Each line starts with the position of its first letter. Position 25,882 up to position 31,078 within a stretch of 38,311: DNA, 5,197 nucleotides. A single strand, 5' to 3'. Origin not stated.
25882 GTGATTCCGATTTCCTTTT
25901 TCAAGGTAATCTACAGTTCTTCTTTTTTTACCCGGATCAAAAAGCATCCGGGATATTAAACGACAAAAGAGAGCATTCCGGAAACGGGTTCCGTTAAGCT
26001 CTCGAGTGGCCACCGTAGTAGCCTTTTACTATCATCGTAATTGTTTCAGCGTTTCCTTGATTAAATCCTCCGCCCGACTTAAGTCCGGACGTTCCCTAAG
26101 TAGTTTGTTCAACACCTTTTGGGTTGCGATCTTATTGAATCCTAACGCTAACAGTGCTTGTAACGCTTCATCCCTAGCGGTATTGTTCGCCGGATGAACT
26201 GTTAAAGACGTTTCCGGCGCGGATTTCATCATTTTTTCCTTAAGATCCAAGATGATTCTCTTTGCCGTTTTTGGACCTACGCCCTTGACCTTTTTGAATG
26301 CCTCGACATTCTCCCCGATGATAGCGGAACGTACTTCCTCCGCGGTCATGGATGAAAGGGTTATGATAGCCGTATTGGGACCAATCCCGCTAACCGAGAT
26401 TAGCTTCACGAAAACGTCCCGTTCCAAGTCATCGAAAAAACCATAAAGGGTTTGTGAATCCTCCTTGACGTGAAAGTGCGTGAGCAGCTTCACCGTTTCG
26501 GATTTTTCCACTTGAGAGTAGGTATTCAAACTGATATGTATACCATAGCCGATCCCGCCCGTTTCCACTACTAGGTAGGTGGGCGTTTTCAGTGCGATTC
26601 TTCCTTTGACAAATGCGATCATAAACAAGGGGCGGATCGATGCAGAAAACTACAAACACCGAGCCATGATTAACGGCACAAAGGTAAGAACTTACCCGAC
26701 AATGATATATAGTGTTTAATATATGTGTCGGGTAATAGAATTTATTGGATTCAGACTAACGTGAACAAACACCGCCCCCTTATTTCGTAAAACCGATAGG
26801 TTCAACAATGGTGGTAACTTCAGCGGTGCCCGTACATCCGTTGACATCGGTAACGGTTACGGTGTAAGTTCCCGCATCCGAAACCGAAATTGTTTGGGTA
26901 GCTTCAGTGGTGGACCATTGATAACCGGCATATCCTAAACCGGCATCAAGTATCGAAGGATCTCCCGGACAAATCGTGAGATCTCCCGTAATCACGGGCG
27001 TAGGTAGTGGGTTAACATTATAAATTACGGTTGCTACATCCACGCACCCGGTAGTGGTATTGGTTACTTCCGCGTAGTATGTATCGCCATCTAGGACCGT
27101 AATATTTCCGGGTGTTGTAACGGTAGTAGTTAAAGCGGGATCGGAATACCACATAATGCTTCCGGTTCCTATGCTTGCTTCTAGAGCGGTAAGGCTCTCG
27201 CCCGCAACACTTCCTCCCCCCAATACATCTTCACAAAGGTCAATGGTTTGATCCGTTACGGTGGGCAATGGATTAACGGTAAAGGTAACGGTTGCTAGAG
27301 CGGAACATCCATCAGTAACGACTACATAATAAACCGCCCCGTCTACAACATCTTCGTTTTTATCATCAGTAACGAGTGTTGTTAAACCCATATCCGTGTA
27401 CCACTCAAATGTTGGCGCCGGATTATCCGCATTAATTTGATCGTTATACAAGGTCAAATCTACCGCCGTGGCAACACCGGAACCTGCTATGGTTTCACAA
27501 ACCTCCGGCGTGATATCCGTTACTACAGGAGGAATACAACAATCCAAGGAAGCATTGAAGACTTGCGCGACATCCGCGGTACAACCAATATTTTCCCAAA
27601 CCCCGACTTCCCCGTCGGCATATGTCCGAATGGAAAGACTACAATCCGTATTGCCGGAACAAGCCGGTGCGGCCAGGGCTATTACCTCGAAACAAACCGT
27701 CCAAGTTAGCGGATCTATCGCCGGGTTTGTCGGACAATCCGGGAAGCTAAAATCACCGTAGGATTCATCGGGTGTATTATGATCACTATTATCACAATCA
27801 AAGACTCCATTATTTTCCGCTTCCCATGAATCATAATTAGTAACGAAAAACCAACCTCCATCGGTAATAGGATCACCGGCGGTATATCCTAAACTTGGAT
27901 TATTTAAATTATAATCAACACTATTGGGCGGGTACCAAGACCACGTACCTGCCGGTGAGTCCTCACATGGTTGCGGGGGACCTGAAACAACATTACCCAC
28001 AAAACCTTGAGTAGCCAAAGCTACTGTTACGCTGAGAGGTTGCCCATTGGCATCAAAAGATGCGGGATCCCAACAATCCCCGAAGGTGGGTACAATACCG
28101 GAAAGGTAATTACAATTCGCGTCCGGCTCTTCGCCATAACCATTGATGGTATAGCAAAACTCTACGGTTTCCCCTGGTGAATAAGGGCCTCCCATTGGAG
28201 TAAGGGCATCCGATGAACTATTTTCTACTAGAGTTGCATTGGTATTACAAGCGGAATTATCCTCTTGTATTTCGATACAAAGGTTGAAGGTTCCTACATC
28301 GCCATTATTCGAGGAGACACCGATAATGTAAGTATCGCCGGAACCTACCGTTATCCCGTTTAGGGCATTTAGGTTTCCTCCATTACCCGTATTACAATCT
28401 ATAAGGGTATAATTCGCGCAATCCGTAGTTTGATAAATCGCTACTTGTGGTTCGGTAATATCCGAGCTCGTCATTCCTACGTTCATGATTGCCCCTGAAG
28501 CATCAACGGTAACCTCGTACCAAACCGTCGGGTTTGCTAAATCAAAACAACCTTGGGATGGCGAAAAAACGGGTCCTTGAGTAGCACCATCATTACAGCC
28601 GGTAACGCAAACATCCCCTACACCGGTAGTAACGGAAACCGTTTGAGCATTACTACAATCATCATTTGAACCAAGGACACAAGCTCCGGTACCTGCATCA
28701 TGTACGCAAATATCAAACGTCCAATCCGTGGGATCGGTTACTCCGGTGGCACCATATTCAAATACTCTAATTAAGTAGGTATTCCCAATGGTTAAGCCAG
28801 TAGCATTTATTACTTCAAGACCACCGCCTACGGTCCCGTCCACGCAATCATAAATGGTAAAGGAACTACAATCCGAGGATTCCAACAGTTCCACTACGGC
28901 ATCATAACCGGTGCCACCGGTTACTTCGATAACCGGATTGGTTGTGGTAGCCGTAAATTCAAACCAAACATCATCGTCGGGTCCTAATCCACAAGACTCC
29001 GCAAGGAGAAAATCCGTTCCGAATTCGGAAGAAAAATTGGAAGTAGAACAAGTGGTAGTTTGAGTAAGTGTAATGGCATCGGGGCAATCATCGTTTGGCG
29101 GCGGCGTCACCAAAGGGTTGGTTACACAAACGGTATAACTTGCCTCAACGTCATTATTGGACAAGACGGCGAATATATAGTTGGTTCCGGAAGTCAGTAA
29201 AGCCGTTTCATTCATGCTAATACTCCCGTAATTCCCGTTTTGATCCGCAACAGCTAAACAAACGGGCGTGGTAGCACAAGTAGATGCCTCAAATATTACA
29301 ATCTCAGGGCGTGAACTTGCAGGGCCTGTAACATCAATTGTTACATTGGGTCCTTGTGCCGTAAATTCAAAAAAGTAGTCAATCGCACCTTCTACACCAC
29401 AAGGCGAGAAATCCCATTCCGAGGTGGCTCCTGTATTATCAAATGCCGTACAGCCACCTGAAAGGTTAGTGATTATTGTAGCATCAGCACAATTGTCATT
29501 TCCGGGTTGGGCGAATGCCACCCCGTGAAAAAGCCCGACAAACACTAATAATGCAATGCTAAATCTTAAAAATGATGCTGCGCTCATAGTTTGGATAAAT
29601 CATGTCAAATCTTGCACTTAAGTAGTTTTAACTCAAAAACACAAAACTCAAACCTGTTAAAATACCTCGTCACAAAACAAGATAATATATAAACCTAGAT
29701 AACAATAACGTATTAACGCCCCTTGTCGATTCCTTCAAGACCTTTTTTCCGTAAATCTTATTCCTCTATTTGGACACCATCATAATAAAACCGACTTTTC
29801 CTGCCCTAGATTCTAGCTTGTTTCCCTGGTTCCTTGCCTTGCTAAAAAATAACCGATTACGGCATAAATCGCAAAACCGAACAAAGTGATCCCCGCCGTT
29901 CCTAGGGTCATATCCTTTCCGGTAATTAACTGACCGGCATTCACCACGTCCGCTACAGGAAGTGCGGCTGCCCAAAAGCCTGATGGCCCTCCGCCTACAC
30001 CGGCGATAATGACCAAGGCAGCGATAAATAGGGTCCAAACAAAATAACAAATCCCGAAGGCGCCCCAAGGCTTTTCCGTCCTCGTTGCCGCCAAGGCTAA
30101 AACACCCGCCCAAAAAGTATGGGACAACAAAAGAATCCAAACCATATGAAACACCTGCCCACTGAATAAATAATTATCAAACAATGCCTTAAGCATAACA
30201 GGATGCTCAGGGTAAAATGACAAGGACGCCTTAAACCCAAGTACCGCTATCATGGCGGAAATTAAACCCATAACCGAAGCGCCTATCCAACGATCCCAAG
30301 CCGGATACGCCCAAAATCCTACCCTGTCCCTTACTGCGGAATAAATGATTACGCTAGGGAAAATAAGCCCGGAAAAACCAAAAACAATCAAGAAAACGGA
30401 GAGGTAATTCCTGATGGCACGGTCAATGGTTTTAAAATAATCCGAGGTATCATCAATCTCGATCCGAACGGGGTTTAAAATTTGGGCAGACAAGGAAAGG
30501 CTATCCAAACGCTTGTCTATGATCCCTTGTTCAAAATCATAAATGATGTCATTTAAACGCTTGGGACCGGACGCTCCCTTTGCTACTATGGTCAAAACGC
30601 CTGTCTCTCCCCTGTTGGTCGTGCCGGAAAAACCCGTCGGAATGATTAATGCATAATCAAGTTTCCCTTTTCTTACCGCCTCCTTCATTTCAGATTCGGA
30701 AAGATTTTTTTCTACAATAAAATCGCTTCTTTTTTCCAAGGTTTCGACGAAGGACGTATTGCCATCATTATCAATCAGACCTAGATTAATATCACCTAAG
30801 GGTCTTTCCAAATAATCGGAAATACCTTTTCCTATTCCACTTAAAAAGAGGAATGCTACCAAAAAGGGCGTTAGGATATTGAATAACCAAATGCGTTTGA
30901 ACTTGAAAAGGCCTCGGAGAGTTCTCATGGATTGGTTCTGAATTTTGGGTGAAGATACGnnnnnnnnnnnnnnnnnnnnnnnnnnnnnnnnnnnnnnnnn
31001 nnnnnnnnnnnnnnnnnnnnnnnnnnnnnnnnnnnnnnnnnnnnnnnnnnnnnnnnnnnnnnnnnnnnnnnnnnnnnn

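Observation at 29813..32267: SUKH (SMI1/KNR4) - pentapeptide-repeat fusion co-oriented with an ATPase-less ABC-2 permease: possible toxin/antibiotic self-protection module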

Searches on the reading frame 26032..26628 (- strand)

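Call 8: search_protein_families(library=pfam, proteins=[window:26032-26628:-], max_evalue=0.001)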
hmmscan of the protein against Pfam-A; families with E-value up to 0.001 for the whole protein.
window:26032-26628:- (198 aa): 6 families
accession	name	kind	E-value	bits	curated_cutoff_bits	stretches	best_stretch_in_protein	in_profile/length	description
PF01330.27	RuvA_N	-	2.3e-23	82.5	23.6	1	3-63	1-61/61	RuvA N terminal domain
PF14520.12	HHH_5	-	7.2e-14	52.5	27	1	73-131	1-57/57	Helix-hairpin-helix domain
PF07499.19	RuvA_C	-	5.8e-11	43.1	24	1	151-197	2-46/47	RuvA, C-terminal domain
PF00633.29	HHH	-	1.3e-06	28.4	24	0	108-126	10-28/30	Helix-hairpin-helix motif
PF21176.3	RecR_HhH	-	0.00025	21.3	27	0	108-129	5-26/45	RecR, helix-hairpin-helix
PF01367.25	5_3_exonuc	-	0.00062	20.7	40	0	102-130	11-39/97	5'-3' exonuclease, C-terminal SAM fold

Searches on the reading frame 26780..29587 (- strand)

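Call 3: search_protein_families(library=pfam, proteins=[window:26780-29587:-], max_evalue=0.1)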
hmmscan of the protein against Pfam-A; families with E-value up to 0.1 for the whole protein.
window:26780-29587:- (935 aa): 1 family
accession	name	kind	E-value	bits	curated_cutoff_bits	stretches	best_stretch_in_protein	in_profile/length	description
PF23759.1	GBD_T9SS_assoc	-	2.4e-10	41.1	27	2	165-278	2-105/116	Galactose binding domain-like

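Call 4: search_protein_families(library=ncbifam, proteins=[window:26780-29587:-], max_evalue=0.1)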
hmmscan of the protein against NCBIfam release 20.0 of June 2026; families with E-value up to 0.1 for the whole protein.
window:26780-29587:- (935 aa): 0 families

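Call 78: search_protein_families(library=padloc, proteins=[window:26780-29587:-], max_evalue=0.01)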
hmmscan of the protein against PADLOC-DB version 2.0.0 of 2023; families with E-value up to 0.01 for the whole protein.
window:26780-29587:- (935 aa): 0 families

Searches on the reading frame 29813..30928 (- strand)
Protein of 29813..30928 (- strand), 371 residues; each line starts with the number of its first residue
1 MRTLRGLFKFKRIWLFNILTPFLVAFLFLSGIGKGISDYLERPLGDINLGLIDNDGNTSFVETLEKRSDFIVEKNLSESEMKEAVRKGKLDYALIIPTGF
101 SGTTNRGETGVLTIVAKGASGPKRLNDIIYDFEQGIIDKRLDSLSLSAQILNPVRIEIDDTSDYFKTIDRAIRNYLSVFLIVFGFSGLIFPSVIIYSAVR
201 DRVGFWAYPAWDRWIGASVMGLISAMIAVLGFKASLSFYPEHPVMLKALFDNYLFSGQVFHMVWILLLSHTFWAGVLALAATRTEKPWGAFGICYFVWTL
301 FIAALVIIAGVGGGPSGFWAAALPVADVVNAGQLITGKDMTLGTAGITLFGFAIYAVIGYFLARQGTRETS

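Call 3: search_protein_families(library=pfam, proteins=[window:29813-30928:-], max_evalue=0.1)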
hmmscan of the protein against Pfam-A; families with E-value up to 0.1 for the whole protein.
window:29813-30928:- (371 aa): 1 family
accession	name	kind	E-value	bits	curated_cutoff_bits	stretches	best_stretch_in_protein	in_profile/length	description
PF12698.13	ABC2_membrane_3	-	2.1e-11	44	31.6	1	11-315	1-296/347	ABC-2 family transporter protein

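Call 4: search_protein_families(library=ncbifam, proteins=[window:29813-30928:-], max_evalue=0.1)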
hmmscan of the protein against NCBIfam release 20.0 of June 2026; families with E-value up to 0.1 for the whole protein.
window:29813-30928:- (371 aa): 2 families
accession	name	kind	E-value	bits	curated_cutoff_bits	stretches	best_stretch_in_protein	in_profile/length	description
NF041647.1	ABC_perm_CPBP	equivalog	3.6e-08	32.6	435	1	71-193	81-210/636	ABC transporter permease subunit/CPBP intramembrane protease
NF033858.1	ABC2_perm_RbbA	equivalog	0.0073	14.2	1050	1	46-146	584-686/909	ribosome-associated ATPase/putative transporter RbbA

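Call 18: find_homologous_proteins(query=window:29813-30928:-)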
Query window:29813-30928:- (371 aa): 1 proteins with E <= 0.001 among 8000 candidates.
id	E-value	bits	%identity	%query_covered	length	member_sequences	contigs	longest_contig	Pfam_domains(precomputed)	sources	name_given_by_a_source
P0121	2.9e-227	772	100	94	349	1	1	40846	PF12698.14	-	-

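Call 32: search_protein_representatives(protein=window:29813-30928:-)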
Query: 371 residues. Proteins with E-value up to 0.001 (for the whole library): 83; up to 1e-10: 21; up to 1e-30: 9. The best 83 are listed.
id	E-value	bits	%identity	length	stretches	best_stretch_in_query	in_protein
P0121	9.2e-228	771.7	100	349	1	23-371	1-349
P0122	2.8e-53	197.5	32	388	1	1-363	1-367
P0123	3.5e-49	184.0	32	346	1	32-364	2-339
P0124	1.0e-48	182.5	34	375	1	1-307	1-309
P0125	8.7e-46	172.8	33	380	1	1-338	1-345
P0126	9.7e-45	169.4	34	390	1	1-307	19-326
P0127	2.6e-43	164.7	28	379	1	1-365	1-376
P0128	5.0e-36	140.7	28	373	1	1-361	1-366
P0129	5.4e-35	137.3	30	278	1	89-363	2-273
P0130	3.9e-18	81.9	24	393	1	12-364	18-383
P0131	1.6e-16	76.6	24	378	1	8-278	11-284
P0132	1.8e-16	76.4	22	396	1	4-367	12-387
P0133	2.9e-16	75.7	23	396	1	36-359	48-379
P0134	7.3e-16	74.4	22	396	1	5-363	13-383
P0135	4.8e-14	68.4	24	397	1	4-364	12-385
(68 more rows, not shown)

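Call 33: find_encoding_contigs(protein=P0122, flank=6000, max_places=2)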
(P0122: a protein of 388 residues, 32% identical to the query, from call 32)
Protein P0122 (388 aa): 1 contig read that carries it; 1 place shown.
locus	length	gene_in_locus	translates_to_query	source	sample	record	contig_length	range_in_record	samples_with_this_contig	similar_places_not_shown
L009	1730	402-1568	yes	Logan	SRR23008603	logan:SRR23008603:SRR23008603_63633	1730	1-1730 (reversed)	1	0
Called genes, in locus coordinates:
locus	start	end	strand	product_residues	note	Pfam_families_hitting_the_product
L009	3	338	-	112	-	?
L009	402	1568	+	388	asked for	PF12698:ABC2_membrane_3 (faint)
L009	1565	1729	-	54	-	?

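Call 47: find_encoding_contigs(protein=P0124, flank=6000, max_places=2)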
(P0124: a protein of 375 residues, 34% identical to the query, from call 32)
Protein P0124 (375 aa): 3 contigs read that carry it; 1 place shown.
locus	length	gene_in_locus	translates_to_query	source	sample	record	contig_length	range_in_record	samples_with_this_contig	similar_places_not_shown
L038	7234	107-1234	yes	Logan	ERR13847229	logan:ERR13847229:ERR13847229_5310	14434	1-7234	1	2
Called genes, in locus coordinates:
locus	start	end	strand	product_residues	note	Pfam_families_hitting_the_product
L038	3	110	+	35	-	?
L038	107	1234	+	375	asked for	PF12698:ABC2_membrane_3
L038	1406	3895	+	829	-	PF17764:PriA_3primeBD, PF00270:DEAD, PF04851:ResIII, PF18319:Zn_ribbon_PriA, PF00271:Helicase_C (weak), PF18074:PriA_C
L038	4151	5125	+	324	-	PF19964:EAD11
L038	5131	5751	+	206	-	-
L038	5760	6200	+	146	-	-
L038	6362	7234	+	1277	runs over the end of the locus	-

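Call 48: find_encoding_contigs(protein=P0127, flank=6000, max_places=2)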
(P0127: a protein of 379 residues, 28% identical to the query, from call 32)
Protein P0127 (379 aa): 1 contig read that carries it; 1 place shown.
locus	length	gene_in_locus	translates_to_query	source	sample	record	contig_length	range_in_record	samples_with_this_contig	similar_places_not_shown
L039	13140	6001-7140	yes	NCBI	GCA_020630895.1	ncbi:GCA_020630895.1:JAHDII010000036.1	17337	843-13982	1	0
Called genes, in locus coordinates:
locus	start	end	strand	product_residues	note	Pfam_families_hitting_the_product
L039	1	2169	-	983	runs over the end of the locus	PF04760:IF2_N, PF00009:GTP_EFTU, PF00071:Ras (weak), PF01926:MMR_HSR1, PF22042:EF-G_D2, PF11987:IF-2, PF03144:GTP_EFTU_D2 (weak)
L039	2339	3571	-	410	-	PF08529:NusA_N, PF13184:KH_NusA_1st, PF07650:KH_2 (faint), PF26594:KH_NusA_2nd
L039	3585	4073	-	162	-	PF02576:RimP_N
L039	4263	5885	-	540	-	-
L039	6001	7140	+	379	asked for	PF12698:ABC2_membrane_3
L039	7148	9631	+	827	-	PF17764:PriA_3primeBD, PF00270:DEAD, PF04851:ResIII, PF18319:Zn_ribbon_PriA, PF00271:Helicase_C (weak), PF18074:PriA_C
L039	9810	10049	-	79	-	-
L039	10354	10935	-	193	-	PF04542:Sigma70_r2, PF08281:Sigma70_r4_2, PF04545:Sigma70_r4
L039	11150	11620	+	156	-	PF00255:GSHPx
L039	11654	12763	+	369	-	PF13177:DNA_pol3_delta2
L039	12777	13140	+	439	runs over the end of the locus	PF04468:PSP1, PF28472:PSP1_3rd, PF28473:YaaT_C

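Call 78: search_protein_families(library=padloc, proteins=[window:29813-30928:-], max_evalue=0.01)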
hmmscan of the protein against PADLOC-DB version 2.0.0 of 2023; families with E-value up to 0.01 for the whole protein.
window:29813-30928:- (371 aa): 0 families
